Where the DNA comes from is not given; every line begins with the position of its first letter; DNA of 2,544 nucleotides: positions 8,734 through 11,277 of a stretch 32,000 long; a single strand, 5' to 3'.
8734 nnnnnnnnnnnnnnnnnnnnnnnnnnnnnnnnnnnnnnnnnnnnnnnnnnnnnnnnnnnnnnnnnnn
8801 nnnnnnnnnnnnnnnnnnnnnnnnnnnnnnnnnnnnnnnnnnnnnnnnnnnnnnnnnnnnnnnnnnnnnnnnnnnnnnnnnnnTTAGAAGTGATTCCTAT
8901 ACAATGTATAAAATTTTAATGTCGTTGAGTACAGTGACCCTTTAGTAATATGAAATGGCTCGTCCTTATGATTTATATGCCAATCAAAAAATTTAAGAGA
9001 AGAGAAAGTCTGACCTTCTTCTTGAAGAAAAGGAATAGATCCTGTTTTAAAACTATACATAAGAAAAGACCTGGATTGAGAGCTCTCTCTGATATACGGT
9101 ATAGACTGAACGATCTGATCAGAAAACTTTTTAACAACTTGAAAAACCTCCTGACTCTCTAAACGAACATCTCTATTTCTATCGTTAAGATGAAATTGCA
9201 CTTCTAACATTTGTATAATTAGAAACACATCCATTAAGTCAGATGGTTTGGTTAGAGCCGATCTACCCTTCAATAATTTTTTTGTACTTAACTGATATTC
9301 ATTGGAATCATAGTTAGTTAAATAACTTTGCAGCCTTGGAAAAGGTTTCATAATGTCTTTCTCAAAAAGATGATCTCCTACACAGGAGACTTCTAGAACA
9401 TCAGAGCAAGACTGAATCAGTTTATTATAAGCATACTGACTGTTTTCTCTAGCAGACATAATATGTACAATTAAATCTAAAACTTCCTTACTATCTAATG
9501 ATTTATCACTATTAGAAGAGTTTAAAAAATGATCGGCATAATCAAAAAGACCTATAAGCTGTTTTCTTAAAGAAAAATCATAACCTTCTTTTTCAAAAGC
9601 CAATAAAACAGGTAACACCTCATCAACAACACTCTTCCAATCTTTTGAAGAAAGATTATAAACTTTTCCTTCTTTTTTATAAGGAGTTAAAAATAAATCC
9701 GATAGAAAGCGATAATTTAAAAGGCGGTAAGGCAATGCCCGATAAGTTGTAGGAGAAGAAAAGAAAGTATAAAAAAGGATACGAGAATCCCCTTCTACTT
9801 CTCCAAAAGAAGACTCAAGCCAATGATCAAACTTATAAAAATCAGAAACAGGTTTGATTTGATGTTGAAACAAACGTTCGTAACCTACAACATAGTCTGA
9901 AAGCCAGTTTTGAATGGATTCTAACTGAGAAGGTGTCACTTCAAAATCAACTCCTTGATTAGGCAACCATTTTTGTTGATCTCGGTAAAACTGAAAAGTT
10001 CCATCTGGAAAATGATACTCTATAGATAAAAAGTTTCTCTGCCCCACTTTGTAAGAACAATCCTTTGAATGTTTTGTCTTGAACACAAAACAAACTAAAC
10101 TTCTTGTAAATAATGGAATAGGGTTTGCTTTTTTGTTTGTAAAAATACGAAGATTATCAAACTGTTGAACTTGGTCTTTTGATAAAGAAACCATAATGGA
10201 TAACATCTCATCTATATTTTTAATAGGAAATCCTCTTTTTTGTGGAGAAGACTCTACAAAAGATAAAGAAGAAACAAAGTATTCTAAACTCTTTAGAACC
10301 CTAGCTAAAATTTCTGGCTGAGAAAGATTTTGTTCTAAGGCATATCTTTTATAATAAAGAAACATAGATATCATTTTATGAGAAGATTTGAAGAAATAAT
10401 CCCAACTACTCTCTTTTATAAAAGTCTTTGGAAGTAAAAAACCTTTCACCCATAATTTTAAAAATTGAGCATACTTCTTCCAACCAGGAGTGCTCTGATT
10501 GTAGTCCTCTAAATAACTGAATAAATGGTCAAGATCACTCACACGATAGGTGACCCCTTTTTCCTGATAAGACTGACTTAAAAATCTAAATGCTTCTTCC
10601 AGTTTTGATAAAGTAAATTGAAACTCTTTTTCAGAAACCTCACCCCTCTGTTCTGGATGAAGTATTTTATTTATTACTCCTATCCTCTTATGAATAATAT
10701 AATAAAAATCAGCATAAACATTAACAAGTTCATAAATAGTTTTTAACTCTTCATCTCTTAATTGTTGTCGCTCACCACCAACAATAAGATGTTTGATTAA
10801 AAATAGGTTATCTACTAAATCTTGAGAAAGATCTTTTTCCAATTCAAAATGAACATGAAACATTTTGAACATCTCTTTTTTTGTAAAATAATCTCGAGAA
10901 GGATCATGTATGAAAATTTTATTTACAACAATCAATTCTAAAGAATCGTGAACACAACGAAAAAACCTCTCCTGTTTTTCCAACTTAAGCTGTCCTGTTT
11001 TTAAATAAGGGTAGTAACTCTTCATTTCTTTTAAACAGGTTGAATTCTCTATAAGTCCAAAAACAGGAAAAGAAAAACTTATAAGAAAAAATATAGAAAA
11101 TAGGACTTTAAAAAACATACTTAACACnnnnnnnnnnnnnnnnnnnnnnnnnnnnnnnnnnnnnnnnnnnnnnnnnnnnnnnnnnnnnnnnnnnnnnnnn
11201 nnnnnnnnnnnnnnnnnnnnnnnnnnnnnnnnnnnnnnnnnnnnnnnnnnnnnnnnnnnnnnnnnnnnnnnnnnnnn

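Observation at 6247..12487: Tandemly duplicated two-gene module (roughly 460-aa OM beta-barrel plus secreted partner) of unrecognised family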

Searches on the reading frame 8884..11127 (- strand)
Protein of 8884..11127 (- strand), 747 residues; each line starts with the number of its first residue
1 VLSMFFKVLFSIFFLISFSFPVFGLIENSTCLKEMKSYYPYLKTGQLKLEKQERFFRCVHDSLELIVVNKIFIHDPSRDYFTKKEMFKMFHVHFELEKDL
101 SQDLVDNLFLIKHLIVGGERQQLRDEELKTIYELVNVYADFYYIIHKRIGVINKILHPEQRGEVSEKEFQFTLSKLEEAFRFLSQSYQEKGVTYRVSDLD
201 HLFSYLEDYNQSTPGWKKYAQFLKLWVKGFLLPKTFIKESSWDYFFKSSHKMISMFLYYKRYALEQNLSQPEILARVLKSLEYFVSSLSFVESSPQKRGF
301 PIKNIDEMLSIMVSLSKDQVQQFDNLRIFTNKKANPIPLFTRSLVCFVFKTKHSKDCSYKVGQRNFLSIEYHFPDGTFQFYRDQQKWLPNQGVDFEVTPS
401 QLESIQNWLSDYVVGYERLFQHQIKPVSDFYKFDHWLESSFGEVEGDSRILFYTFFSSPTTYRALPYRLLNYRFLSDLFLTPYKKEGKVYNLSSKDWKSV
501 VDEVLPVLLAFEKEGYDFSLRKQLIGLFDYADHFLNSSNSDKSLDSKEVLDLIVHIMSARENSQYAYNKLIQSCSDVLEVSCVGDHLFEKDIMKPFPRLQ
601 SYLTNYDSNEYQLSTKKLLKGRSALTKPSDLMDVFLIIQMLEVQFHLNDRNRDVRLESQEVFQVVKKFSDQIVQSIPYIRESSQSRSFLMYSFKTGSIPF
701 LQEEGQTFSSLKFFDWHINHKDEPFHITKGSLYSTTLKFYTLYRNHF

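Call 3: search_protein_families(library=pfam, proteins=[window:8884-11127:-], max_evalue=1)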
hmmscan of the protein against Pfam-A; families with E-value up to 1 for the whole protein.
window:8884-11127:- (747 aa): 0 families

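Call 4: search_protein_families(library=ncbifam, proteins=[window:8884-11127:-], max_evalue=1)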
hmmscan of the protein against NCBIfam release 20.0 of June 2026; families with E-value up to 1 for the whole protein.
window:8884-11127:- (747 aa): 0 families

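Call 12: search_solved_structures(query=window:8884-11127:-, max_evalue=10)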
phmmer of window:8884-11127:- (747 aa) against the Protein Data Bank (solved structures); distinct sequences matched with E-value up to 10: 0.

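Call 50: find_homologous_proteins(query=A5, max_evalue=0.001)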
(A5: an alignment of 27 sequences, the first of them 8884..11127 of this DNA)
Query A5 (27 sequences) (747 aa, profile of the alignment): 12 proteins with E <= 0.001 among 8000 candidates.
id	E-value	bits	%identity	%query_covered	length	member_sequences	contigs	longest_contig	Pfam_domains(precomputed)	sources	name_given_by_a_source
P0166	7.3e-188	645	68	100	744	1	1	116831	-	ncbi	-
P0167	3.1e-186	639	100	100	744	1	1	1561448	-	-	-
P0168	3.0e-181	623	66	98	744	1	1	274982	-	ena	-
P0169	3.9e-177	609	52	99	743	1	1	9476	-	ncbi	ncbi:MAG: hypothetical protein ACR2M7_05685 [Bdellovibrionales bacterium]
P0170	1.2e-153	532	57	99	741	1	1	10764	-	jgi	-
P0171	6.3e-146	506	31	94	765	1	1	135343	-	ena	-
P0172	1.5e-126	442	33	99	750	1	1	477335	-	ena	-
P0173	6.7e-113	397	34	99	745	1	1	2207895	-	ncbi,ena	-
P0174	5.9e-107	377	33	99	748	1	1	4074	-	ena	-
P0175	7.7e-106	373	32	99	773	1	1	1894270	-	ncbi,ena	-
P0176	4.0e-101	358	36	99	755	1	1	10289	-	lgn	-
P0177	1.4e-90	323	29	97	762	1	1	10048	-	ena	-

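Call 63: predict_structure(alignment_id=A6)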
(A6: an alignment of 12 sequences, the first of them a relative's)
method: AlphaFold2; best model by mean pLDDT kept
length: 744 residues; sequences in the alignment: 12
mean_pLDDT: 79.9   pTM: 0.79
mean pLDDT of the five models: 79.9, 79.5, 77.6, 77.1, 76.0
residues with pLDDT >= 90: 142; 70-90: 457; 50-70: 117; < 50: 28
segments of 3 or more residues with pLDDT < 50: 1-8, 10-25
pLDDT, mean of each block of 10 residues (from residue 1): 42 38 57 82 85 84 75 85 80 77 84 88 89 92 92 88 94 96 93 87 80 85 83 85 93 91 77 92 89 85 90 62 54 83 76 80 82 90 86 89 93 90 89 75 60 53 86 87 74 88 81 81 85 80 89 86 88 83 86 78 79 79 82 85 66 61 64 71 79 72 65 77 74 78 63
secondary structure, 60 per line:
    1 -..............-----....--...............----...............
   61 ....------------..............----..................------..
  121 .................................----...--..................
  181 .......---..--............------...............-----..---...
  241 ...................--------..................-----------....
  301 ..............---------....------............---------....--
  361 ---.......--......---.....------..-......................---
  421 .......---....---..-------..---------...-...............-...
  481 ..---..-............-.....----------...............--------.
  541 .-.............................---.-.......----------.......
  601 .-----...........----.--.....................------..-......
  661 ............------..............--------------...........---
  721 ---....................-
elements in order (helices of 4 or more, strands of 3 or more residues): H2-15 H21-24 H27-41 H46-64 E77-79 H80-90 H95-112 E119-121 H122-153 H163-187 H195-206 H213-227 H238-259 H268-285 H299-314 H324-327 H334-345 E355-358 E364-370 E373-378 E382-386 H396-417 H421-427 H431-434 H462-476 H491-500 H502-506 H517-531 H543-571 H577-583 H594-601 H607-617 H625-645 H655-672 H679-692 H707-717 H726-743
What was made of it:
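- On EF-hand Ca2+-binding motif (partners): It lies between helices in the model (call 63).
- The partner lacks the C-terminal beta-barrel domain that is typical of Slam substrates (model almost all helical, call 63).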

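Call 65: fold_search(model_id=the predicted structure, library=pdb)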
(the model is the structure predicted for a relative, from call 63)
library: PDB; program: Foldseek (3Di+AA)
matches with E <= 10: 262; with E <= 0.001: 0
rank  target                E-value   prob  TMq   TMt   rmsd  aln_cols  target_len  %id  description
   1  8ivq_A                1.5e-01  0.13  0.13  0.06  25.4       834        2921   10  Cryo-EM structure of mouse BIRC6, Global map (released 2024-01-24)
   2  7ay1_B                1.6e-01  0.13  0.13  0.11  28.2       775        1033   12  Cryo-EM structure of USP1-UAF1 bound to mono-ubiquitinated FANCD2, and FANCI (released 2021-03-24)
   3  8i0s_1                2.0e-01  0.07  0.09  0.08  29.5       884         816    8  The cryo-EM structure of human Bact-II complex (released 2024-07-31)
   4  5ko2_B                2.6e-01  0.04  0.08  0.06  40.5       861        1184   10  Mouse pgp 34 linker deleted mutant Hg derivative (released 2016-11-30)
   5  8qyz_C                4.5e-01  0.09  0.13  0.11  24.6       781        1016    9  Crystal structure of hiNES2 in complex with Xpo1 and RanGTP (released 2024-11-06)
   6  5yro_C                4.7e-01  0.12  0.16  0.13  24.8       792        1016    9  RanL182A in complex with RanBP1-CRM1 (released 2018-11-21)
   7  8i4x_B                4.9e-01  0.02  0.06  0.05  92.9       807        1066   12  Cryo-EM structure of 5-subunit Smc5/6 (released 2024-06-26)
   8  5o9z_v                5.6e-01  0.08  0.11  0.11  26.2       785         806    9  Cryo-EM structure of a pre-catalytic human spliceosome primed for activation (B complex) (released 2017-08-16)
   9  9n79_SP               5.8e-01  0.08  0.14  0.12  23.2       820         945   12  SSU processome maturation and disassembly, State M (released 2025-11-05)
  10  9g33_UT               5.8e-01  0.06  0.11  0.06  24.7       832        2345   12  Stalled 90S - Utp23-Krr1-deltaC3 (released 2025-06-18)
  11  4hax_C                6.1e-01  0.09  0.14  0.11  24.4       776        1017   10  Crystal structure of CRM1 inhibitor Ratjadone A in complex with CRM1(K579A)-Ran-RanBP1 (released 2013-01-09)
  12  6yuf_D                6.9e-01  0.08  0.15  0.11  24.6       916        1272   11  Cohesin complex with loader gripping DNA (released 2020-08-19)
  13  9jup                  7.5e-01  0.02  0.09  0.06  42.6       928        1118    9  Structure of Arabidopsis thaliana ABCB1 with AMP-PNP bound in the outward-facing conformation (released 2025-03-05)
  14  8rqt                  8.6e-01  0.07  0.14  0.15  21.8       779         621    9  Crystal structure of Pichia pastoris Pex8 (released 2025-01-29)
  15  4gmx_C                8.6e-01  0.07  0.13  0.11  25.9       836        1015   10  Crystal structure of KPT185 in complex with CRM1-Ran-RanBP1 (released 2012-10-17)
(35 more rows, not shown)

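Call 78: search_solved_structures(query=A5, max_evalue=10)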
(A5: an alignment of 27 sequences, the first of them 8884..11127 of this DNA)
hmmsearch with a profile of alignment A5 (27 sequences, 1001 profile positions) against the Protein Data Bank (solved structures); distinct sequences matched with E-value up to 10: 59.
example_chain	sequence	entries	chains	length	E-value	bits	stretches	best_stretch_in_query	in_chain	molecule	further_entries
2f33_A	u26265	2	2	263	0.0011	20.2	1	838-940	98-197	Calbindin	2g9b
6fie_B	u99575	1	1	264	0.0012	20.1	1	837-940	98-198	Calbindin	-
3dd4_A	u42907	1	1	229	0.0012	20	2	891-925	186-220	Kv channel-interacting protein 4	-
2nz0_A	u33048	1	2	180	0.0024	19.1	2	889-929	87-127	Kv channel-interacting protein 1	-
7e8e_H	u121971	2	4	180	0.0024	19.1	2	889-929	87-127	Kv channel-interacting protein 1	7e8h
7e83_E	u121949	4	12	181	0.0024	19.1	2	889-929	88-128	Kv channel-interacting protein 1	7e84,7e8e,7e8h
1s6c_A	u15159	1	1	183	0.0026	19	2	890-929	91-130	Kv4 potassium channel-interacting protein KChIP1b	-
2e6w_A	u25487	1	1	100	0.0035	18.5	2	893-926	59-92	Calsenilin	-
7f3f_E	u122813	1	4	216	0.0043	18.3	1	891-929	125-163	Isoform 2 of Kv channel-interacting protein 1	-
1s1e_A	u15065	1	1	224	0.0044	18.2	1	889-929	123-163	Kv channel interacting protein 1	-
7w6n_A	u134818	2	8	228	0.0053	18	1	889-929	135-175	Kv channel-interacting protein 1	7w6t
2i2r_E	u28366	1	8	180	0.0057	17.8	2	889-925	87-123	Kv channel-interacting protein 1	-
5jjg_A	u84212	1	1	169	0.0063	17.7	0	872-910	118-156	Pcalcium-binding protein ALG-2, rogrammed cell death protein 6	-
2zrs_A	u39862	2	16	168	0.0065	17.7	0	872-910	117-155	Programmed cell death protein 6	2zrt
2zne_A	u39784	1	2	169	0.0066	17.6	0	872-910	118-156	Programmed cell death protein 6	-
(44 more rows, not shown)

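Call 79: search_protein_families(library=pfam, alignment_id=A5, max_evalue=0.1)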
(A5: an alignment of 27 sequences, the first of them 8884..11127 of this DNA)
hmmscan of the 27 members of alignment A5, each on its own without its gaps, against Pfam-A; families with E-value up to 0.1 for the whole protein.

A. member 1, window:8884-11127:- (747 aa): 0 families

B. families by the number of members that match (of 27 scanned): 13 families
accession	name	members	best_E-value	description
PF13405.12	EF-hand_6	13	0.00073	EF-hand domain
PF00036.39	EF-hand_1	12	6.9e-05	EF hand domain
PF13499.12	EF-hand_7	10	7.3e-05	EF-hand domain pair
PF13202.12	EF-hand_5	5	0.015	EF hand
PF23857.1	Phage_TAC_19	1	0.0078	Phage tail chaperone protein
PF04587.20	ADP_PFK_GK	1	0.013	ADP-specific Phosphofructokinase/Glucokinase conserved region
PF02828.21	L27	1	0.019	L27 domain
PF22189.2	RickCE_N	1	0.02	RickCE N-terminal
PF14162.11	YozD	1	0.022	YozD-like protein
PF20355.3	DUF6650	1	0.023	Family of unknown function (DUF6650)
PF18517.6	LZ3wCH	1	0.026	Leucine zipper with capping helix domain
PF00045.24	Hemopexin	1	0.046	Hemopexin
PF22872.1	DUF7018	1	0.059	Domain of unknown function (DUF7018)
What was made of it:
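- Of 27 members, 13 give sub-threshold Pfam EF-hand hits (call 79).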

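Call 84: find_encoding_contigs(protein=P0173, flank=5000, max_places=1)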
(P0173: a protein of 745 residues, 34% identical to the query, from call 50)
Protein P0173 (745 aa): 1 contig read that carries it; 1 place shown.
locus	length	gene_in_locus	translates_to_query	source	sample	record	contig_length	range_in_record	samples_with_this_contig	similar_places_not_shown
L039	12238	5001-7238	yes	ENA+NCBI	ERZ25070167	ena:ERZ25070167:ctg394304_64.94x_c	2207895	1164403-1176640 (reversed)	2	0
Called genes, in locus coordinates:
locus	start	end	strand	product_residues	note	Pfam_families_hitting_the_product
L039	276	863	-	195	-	PF01351:RNase_HII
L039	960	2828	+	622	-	PF03952:Enolase_N, PF00113:Enolase_C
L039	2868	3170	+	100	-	PF04977:DivIC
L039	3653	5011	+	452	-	-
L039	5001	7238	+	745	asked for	-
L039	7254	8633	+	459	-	-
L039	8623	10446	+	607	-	-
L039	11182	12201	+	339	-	-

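Call 85: find_encoding_contigs(protein=P0175, flank=5000, max_places=1)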
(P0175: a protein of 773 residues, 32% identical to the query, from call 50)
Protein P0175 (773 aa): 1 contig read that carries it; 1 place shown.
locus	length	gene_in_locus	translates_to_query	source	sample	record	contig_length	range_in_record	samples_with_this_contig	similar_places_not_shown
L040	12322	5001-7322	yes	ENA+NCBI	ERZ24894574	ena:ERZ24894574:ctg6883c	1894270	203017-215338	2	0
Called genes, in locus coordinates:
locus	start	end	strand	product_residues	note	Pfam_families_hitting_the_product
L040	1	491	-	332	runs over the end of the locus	PF00268:Ribonuc_red_sm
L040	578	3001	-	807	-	PF03477:ATP-cone, PF00317:Ribonuc_red_lgN, PF02867:Ribonuc_red_lgC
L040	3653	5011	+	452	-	-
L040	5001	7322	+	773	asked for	-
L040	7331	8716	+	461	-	-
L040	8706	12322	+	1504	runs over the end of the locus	PF00036:EF-hand_1 (faint), PF13499:EF-hand_7 (faint)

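Call 86: find_encoding_contigs(protein=P0177, flank=5000, max_places=1)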
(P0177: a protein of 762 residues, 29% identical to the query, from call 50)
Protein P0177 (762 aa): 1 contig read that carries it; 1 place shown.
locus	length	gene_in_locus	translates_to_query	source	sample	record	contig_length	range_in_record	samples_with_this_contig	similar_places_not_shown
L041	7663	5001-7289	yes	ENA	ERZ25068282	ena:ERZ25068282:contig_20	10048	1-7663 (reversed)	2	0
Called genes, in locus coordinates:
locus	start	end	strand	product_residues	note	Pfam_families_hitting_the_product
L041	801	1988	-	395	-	PF00009:GTP_EFTU, PF03144:GTP_EFTU_D2, PF03143:GTP_EFTU_D3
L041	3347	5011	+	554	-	-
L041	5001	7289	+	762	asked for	-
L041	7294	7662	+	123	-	?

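Call 89: search_protein_families(library=ncbifam, proteins=[L040:8706-12322:+], max_evalue=0.1)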
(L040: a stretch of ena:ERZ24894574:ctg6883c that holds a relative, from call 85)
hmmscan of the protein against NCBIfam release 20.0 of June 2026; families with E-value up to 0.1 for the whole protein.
L040:8706-12322:+ (1205 aa): 0 families
